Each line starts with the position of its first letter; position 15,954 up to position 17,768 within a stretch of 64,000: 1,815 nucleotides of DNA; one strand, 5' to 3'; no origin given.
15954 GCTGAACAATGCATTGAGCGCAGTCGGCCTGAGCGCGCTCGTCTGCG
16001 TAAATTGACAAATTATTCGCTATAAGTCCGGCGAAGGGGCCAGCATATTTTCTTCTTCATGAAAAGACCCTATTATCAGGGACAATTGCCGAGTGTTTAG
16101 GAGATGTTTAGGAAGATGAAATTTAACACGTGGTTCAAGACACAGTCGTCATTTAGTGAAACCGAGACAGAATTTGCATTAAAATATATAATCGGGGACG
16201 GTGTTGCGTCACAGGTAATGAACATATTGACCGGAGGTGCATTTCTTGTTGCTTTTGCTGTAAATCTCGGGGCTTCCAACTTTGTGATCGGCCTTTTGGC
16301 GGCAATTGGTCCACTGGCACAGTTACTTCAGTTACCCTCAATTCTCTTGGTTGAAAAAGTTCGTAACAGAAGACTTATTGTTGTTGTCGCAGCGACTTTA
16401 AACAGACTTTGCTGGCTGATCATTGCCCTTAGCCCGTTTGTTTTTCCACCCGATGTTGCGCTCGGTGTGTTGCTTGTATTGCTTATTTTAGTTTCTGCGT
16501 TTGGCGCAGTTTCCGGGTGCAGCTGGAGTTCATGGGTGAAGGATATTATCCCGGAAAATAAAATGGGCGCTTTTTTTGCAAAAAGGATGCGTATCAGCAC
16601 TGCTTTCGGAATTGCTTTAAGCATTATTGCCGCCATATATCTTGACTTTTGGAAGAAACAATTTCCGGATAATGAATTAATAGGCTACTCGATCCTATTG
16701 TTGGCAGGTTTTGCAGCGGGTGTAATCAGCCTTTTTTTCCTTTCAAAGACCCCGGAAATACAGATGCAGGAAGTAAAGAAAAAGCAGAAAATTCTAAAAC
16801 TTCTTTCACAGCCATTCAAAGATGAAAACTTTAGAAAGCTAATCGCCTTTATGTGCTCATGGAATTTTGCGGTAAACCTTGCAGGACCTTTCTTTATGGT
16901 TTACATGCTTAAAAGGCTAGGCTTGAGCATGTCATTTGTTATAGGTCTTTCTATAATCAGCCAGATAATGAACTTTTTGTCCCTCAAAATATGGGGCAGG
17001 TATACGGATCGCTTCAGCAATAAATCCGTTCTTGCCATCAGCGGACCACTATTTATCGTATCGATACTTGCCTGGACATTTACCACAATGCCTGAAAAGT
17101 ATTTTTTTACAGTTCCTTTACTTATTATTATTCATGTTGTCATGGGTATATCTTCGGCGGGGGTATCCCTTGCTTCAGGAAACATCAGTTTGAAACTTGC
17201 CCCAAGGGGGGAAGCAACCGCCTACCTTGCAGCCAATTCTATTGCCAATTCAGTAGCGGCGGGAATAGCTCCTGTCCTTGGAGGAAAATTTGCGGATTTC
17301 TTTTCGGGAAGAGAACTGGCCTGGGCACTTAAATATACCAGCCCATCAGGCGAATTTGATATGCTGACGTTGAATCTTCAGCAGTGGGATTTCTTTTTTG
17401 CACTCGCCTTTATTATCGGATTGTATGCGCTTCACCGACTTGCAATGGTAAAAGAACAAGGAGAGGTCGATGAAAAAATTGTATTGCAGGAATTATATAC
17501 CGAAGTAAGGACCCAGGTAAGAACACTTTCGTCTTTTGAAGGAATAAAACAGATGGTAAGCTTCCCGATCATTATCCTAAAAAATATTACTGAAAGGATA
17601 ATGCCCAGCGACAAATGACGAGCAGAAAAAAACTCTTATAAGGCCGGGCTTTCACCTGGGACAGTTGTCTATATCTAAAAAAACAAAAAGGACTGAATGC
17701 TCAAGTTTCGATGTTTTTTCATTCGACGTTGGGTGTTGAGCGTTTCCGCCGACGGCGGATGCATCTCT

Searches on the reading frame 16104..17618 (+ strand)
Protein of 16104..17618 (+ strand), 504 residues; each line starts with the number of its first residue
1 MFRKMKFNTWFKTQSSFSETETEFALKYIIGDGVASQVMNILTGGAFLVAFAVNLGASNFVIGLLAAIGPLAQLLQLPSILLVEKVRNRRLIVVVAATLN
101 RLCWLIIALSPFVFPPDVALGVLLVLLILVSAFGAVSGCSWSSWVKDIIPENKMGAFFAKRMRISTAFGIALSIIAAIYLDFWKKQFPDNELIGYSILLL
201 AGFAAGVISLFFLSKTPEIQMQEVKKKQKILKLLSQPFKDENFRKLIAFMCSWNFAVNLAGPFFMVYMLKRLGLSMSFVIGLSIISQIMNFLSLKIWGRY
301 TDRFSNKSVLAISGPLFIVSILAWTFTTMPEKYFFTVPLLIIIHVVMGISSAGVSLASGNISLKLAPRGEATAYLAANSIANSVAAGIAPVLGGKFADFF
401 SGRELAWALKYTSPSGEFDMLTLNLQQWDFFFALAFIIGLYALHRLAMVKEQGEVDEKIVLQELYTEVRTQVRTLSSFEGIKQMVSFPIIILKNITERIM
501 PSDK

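Call 10: search_protein_families(library=pfam, proteins=[window:16104-17618:+])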
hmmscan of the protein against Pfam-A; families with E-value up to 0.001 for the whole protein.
window:16104-17618:+ (504 aa): 2 families
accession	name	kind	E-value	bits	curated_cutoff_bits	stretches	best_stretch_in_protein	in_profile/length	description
PF07690.21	MFS_1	-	4.2e-30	105.3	33.4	2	42-390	10-347/347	Major Facilitator Superfamily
PF12832.13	MFS_1_like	-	2.2e-05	24.1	25.2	1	56-401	30-366/373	MFS_1 like family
